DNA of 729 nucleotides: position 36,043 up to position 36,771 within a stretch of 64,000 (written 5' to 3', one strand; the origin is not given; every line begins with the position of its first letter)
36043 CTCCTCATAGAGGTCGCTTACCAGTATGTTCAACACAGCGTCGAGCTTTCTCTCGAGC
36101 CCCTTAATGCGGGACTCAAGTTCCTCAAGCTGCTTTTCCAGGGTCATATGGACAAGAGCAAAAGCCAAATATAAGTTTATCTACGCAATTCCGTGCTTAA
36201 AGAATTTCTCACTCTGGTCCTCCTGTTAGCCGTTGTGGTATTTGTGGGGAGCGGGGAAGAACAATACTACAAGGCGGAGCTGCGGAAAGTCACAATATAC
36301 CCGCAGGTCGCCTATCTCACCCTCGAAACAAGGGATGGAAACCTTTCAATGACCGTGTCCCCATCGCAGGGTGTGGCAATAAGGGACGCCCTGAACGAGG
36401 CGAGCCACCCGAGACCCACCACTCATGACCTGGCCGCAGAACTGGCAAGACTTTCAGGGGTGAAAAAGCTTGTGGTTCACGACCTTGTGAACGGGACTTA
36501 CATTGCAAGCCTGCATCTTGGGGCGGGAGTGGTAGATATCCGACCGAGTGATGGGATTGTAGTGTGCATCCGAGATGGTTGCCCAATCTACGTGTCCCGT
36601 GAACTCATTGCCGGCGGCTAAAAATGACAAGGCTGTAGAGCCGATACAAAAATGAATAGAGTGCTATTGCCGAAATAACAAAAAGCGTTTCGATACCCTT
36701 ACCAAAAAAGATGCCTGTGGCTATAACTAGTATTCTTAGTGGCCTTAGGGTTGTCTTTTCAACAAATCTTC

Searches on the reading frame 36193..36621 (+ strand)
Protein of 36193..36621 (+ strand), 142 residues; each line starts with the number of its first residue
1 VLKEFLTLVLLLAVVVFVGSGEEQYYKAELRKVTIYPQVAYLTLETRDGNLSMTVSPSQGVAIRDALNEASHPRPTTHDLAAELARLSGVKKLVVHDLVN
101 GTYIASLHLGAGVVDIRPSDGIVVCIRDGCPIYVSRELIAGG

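Call 41: search_protein_families(library=pfam, proteins=[window:36193-36621:+])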
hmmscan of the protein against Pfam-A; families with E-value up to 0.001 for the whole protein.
window:36193-36621:+ (142 aa): 1 family
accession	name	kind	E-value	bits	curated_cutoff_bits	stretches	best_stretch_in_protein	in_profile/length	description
PF02577.19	BFN_dom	-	3.2e-19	69.3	27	1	44-140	3-105/112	Bifunctional nuclease domain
